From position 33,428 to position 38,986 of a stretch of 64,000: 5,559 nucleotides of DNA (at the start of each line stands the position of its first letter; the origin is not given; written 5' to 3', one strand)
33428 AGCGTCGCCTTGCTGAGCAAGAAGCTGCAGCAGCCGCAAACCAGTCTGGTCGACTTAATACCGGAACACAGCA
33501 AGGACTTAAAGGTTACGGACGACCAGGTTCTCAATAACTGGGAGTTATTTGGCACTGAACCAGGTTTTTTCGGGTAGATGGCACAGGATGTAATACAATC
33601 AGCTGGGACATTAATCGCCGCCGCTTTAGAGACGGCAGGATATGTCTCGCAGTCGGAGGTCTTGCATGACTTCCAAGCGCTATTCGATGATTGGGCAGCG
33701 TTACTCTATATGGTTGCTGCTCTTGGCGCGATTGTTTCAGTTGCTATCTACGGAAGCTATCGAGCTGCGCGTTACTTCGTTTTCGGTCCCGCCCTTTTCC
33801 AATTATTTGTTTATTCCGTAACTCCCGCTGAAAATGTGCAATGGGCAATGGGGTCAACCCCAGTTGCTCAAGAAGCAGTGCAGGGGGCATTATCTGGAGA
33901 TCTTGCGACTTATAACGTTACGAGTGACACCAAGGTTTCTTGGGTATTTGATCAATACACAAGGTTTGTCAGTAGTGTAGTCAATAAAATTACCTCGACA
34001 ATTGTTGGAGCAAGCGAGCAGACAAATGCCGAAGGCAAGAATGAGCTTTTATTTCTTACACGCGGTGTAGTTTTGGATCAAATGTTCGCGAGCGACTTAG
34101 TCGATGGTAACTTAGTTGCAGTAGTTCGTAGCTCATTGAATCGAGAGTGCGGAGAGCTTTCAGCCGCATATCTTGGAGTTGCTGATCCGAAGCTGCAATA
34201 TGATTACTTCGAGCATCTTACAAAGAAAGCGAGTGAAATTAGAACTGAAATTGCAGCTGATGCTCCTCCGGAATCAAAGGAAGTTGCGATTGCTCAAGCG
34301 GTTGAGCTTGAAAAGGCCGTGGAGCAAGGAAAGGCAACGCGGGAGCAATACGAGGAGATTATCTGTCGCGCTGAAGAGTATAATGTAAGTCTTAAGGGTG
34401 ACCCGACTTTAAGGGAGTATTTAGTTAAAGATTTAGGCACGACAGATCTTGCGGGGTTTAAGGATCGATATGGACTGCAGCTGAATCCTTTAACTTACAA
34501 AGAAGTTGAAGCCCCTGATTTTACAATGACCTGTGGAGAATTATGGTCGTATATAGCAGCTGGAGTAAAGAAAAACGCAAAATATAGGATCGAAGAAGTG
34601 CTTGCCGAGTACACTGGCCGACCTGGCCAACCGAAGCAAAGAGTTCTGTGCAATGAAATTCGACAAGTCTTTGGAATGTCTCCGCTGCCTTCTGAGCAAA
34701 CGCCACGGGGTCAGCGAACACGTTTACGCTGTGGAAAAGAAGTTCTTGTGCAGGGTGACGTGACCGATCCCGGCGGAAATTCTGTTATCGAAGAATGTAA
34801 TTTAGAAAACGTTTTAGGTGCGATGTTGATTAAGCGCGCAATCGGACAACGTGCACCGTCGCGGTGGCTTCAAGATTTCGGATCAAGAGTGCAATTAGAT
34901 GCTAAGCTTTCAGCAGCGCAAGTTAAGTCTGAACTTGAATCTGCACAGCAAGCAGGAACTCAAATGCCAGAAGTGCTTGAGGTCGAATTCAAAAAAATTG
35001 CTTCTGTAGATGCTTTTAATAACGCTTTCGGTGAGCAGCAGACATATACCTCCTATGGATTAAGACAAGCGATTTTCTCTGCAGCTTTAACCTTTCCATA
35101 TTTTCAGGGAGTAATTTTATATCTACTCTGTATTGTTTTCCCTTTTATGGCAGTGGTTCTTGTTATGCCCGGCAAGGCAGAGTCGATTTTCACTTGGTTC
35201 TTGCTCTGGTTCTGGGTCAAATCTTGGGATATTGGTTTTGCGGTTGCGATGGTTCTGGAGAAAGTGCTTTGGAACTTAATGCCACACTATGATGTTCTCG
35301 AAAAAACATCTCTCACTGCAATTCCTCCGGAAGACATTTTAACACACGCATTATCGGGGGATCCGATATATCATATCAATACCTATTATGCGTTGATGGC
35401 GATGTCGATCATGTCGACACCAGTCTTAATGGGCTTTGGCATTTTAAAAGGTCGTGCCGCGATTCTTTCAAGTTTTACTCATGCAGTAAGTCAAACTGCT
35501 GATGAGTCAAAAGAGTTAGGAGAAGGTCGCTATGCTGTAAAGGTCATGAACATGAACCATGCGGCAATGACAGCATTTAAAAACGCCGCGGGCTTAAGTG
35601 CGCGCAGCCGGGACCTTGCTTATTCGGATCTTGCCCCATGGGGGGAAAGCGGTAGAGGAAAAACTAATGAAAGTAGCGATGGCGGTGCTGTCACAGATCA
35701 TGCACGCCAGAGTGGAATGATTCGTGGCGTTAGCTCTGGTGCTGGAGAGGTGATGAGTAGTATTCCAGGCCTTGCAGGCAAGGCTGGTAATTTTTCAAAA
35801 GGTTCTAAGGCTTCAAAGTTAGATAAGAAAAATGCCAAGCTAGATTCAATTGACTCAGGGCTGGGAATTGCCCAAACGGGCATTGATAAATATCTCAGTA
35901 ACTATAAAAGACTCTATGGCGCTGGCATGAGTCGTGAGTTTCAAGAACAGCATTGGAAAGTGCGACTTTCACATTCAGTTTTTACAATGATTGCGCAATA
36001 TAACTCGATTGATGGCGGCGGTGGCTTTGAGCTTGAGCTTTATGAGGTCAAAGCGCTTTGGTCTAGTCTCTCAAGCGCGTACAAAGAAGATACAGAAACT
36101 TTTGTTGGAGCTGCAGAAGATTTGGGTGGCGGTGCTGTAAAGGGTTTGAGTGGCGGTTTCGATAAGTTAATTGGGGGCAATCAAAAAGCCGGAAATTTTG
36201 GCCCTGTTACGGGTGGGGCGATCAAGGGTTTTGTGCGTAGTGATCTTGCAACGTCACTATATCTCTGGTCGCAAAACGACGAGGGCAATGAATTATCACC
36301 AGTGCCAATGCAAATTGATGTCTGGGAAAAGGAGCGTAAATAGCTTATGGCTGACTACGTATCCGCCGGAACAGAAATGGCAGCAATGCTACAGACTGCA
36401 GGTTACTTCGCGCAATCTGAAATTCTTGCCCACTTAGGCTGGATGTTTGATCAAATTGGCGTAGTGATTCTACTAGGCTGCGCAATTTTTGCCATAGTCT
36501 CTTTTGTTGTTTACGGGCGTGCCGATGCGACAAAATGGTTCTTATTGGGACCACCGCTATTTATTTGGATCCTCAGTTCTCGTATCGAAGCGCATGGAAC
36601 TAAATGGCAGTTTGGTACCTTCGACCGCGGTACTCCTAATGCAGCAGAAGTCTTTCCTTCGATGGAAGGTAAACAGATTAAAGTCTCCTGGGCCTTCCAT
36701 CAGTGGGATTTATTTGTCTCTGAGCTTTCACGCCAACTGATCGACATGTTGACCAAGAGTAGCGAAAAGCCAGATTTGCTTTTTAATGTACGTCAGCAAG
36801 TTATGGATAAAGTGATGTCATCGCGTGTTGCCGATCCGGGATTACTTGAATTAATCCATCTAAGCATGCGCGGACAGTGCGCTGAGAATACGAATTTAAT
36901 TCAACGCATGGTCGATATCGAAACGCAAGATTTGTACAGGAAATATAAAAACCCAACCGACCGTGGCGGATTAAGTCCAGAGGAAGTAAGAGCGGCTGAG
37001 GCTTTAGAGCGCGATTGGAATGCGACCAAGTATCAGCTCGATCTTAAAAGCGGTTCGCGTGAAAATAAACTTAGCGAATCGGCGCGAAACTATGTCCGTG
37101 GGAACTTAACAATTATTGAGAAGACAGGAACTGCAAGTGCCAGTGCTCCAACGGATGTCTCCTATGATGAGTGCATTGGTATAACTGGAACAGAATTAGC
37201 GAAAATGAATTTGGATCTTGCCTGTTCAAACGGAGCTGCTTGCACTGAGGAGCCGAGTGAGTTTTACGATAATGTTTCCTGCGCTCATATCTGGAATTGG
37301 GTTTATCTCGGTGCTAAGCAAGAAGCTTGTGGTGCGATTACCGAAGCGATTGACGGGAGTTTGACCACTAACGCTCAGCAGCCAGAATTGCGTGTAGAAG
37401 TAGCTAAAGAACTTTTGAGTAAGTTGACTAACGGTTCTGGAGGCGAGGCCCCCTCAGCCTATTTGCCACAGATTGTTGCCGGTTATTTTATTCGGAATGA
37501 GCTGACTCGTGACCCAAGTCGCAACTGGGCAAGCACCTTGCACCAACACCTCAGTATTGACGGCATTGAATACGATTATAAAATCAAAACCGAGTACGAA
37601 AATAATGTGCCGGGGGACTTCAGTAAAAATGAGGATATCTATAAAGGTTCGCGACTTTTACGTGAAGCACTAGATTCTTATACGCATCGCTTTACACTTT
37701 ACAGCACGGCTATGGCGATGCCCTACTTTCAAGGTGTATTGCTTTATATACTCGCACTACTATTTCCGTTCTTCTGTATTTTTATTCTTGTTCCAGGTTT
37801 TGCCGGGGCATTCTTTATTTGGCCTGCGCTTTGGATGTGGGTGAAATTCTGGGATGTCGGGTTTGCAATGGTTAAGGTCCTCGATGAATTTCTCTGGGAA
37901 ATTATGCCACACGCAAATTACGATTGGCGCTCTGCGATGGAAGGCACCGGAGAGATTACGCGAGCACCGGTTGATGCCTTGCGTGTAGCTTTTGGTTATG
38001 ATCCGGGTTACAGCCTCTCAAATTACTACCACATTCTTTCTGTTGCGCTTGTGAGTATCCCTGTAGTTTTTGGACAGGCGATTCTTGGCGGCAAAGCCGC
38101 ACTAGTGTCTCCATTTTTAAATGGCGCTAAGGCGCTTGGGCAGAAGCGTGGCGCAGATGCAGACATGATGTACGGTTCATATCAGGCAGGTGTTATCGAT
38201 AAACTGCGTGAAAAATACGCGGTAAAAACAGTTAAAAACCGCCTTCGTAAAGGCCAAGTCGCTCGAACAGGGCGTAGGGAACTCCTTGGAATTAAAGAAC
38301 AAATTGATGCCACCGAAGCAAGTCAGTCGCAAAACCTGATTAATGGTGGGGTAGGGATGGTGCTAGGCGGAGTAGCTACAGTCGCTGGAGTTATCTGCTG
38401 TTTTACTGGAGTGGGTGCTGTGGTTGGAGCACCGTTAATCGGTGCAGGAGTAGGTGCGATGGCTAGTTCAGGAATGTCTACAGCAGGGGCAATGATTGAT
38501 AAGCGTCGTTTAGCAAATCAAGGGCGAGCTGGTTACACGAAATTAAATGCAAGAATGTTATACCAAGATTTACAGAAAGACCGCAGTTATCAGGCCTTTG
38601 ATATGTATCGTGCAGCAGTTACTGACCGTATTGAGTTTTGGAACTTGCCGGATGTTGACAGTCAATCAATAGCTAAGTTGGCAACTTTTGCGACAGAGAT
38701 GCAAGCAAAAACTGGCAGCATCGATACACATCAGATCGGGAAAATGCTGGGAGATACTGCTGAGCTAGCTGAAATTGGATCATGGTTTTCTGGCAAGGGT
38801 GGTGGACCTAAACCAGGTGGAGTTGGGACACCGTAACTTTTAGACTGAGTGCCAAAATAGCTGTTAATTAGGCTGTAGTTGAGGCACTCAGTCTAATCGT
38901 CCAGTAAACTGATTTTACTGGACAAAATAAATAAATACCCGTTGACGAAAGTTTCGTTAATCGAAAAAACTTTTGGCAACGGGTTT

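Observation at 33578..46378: Five tandem paralogous large polytopic membrane proteins (711-932 aa) with a shared architecture and diversified C-terminal domains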

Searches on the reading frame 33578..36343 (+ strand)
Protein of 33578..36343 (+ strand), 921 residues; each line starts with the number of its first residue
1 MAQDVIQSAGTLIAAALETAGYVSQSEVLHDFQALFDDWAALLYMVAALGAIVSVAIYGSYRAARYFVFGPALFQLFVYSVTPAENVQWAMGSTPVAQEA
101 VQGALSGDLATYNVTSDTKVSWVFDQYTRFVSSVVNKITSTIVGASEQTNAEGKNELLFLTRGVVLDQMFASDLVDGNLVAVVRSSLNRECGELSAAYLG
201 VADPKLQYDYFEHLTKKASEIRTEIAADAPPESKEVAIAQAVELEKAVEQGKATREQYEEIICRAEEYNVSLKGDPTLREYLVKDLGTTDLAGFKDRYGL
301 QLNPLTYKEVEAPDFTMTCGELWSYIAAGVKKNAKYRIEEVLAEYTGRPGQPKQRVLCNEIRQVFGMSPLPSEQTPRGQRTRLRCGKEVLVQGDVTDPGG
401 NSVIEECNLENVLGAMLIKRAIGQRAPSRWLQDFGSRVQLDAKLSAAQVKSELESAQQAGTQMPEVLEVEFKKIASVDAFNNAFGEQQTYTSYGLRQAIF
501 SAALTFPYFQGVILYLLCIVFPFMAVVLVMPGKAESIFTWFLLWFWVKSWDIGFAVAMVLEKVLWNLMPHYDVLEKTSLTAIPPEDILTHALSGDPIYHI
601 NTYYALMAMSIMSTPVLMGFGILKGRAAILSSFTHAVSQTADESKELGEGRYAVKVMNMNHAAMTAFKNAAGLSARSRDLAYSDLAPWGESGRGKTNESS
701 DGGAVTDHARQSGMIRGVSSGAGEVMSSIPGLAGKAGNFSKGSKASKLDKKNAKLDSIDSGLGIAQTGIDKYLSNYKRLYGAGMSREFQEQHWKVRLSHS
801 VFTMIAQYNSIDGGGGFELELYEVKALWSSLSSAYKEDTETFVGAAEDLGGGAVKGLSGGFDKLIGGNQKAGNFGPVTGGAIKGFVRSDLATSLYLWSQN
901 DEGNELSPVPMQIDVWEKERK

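Call 4: search_protein_families(library=pfam, proteins=[window:33578-36343:+], max_evalue=1)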
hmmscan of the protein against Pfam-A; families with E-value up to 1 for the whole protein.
window:33578-36343:+ (921 aa): 1 family
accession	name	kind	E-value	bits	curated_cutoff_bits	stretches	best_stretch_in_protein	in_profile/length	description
PF07916.16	TraG_N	-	1e-08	35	36.1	1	485-640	307-457/462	TraG-like protein, N-terminal region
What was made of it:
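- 33578..36343 (+): Paralog p1 (921 aa), TraG_N-like core plus a position-1-specific tail. TraG_N E 1e-8, 35.0 bits (call 4).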

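Call 11: search_protein_families(library=ncbifam, proteins=[window:33578-36343:+], max_evalue=1)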
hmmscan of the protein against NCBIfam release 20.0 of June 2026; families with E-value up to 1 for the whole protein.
window:33578-36343:+ (921 aa): 2 families
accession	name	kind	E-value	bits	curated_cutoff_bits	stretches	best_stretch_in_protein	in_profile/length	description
NF010295.2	PRK13735.1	equivalog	0.045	11.9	600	1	480-641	302-454/922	conjugal transfer mating-pair stabilization protein TraG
TIGR01669.1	phage_XkdX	equivalog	0.09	12.6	28.2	1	244-264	23-43/45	XkdX family protein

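Call 12: search_solved_structures(query=A1, max_evalue=10)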
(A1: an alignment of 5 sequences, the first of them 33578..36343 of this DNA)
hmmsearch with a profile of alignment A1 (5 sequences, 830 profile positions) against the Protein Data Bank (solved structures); distinct sequences matched with E-value up to 10: 2.
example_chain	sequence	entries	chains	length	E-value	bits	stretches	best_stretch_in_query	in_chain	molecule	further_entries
8k4d_B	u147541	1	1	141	2.5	9.6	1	203-280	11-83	64-kDa C-terminal product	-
4pju_B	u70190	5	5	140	2.5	9.6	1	203-280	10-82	Double-strand-break repair protein rad21 homolog | 64-kDa C-terminal product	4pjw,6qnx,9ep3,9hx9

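Call 94: list_cluster_members(proteins=[window:33578-36343:+, window:36347-38836:+, window:39010-41145:+, window:41148-43577:+, window:43580-46378:+, window:30560-31663:+, P0160])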
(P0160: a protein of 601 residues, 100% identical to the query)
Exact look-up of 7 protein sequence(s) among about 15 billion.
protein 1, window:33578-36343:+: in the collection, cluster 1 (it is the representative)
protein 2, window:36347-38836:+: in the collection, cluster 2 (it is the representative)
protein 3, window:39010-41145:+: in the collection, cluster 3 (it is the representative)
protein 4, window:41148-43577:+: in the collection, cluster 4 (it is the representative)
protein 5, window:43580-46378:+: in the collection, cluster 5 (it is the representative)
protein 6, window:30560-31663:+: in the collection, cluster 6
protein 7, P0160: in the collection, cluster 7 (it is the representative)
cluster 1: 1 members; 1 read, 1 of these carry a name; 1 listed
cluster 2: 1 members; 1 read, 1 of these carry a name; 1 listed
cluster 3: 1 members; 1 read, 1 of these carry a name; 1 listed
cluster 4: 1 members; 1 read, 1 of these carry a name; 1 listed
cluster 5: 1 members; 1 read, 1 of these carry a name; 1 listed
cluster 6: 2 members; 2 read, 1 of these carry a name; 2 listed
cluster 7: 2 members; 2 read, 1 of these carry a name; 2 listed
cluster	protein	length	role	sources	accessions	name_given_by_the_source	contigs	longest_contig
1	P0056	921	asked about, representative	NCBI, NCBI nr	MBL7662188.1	hypothetical protein JNK13_05490 [bacterium] | hypothetical protein [bacterium]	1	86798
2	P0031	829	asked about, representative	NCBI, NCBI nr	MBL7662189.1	DUF4225 domain-containing protein [bacterium]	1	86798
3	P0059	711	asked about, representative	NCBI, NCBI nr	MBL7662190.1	hypothetical protein JNK13_05500 [bacterium] | hypothetical protein [bacterium]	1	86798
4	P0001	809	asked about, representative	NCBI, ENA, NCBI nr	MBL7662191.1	conjugal transfer protein TraG N-terminal domain-containing protein [bacterium]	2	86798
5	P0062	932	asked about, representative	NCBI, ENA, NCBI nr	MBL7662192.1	conjugal transfer protein TraG N-terminal domain-containing protein [bacterium]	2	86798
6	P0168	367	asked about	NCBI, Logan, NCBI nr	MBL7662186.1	hypothetical protein JNK13_05480 [bacterium] | hypothetical protein [bacterium]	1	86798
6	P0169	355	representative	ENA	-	-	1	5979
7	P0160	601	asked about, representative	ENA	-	-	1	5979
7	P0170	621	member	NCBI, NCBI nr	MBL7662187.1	hypothetical protein JNK13_05485 [bacterium] | hypothetical protein [bacterium]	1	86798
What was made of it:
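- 33578..36343 (+): NCBI calls it hypothetical (call 94).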

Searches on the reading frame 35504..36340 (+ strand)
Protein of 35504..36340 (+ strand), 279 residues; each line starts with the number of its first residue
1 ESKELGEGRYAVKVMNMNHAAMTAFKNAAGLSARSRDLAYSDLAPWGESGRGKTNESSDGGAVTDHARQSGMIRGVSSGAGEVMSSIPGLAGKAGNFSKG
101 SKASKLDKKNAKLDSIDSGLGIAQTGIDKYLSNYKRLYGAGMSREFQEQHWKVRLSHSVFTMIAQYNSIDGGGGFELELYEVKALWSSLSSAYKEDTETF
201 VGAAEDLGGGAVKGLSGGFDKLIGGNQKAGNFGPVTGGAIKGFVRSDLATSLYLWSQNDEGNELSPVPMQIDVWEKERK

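Call 90: search_protein_families(library=pfam, alignment_id=A9, max_evalue=0.01)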
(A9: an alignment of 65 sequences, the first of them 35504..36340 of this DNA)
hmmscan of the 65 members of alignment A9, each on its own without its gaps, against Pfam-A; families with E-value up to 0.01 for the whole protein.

A. member 1, window:35504-36340:+ (279 aa): 0 families

B. families by the number of members that match (of 65 scanned): 6 families
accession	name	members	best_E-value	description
PF13988.11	DUF4225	1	4.1e-07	Protein of unknown function (DUF4225)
PF04888.17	SseC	1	2.2e-05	Secretion system effector C (SseC) like family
PF20446.3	ABC_N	1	0.0017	ATPase of the ABC class N-terminal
PF10508.15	Proteasom_PSMB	1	0.003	Proteasome non-ATPase 26S subunit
PF17184.9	Rit1_C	1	0.0041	Rit1 N-terminal domain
PF01442.23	Apolipoprotein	1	0.0048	Apolipoprotein A1/A4/E domain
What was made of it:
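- On TraG_N (Pfam PF07916) / F-type TraG: Sixty-five tails scanned against Pfam gave no shared family (call 90).
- Tried and rejected: No shared domain (call 90).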

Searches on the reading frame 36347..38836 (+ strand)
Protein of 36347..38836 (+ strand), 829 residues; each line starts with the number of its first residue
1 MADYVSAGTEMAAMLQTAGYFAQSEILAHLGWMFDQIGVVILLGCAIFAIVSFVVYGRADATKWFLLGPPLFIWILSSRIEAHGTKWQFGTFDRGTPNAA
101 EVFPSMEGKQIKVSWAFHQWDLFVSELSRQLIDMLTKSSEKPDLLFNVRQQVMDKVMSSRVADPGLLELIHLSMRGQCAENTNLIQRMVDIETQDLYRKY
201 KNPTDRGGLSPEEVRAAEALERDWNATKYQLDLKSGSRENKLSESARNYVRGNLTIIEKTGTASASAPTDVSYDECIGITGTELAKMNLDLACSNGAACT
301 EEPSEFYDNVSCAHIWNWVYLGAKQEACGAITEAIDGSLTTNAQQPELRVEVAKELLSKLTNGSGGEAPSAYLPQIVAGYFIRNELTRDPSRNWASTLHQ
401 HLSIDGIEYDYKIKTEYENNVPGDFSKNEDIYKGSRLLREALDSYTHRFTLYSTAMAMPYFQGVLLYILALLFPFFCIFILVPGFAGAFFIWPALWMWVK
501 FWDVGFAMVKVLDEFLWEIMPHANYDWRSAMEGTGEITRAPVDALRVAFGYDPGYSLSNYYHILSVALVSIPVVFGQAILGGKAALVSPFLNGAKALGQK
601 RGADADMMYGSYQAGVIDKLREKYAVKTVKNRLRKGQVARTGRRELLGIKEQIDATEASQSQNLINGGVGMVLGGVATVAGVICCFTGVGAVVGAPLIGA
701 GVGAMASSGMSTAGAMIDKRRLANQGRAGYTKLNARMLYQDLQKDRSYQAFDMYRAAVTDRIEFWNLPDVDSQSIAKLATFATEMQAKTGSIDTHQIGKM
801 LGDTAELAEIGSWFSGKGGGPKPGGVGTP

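Call 4: search_protein_families(library=pfam, proteins=[window:36347-38836:+], max_evalue=1)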
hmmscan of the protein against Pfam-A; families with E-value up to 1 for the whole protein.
window:36347-38836:+ (829 aa): 3 families
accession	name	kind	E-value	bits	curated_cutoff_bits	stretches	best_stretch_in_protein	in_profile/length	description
PF13988.11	DUF4225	-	3e-06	27.2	25.9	1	653-753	28-130/165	Protein of unknown function (DUF4225)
PF04888.17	SseC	-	0.00046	20.3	30.2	1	627-717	15-116/312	Secretion system effector C (SseC) like family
PF07916.16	TraG_N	-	0.00077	19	36.1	1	454-518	324-386/462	TraG-like protein, N-terminal region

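Call 11: search_protein_families(library=ncbifam, proteins=[window:36347-38836:+], max_evalue=1)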
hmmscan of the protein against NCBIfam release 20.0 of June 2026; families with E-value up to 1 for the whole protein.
window:36347-38836:+ (829 aa): 3 families
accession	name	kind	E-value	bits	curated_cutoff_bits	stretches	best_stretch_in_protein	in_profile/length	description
NF051442.1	NheB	equivalog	0.00013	21.2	500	1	650-709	219-281/398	non-hemolytic enterotoxin subunit B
NF058648.1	ECF_sub_HI1622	equivalog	0.12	12.4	100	1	633-674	127-168/180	NikL family nickel/cobalt ECF transporter subunit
NF052420.1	translocon_SseD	equivalog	0.25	11.5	130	1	665-737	46-115/152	type III secretion system translocon protein SseD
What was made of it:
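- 36347..38836 (+): Paralog p2 (829 aa), TraG_N-like core plus a tail with a Gly-rich hydrophobic hairpin (residues about 650-710). The tail hits DUF4225 at 27.2 bits, just above that family's cut-off of 25.9, and hits SseC and NheB far below their cut-offs (calls 4, 11).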
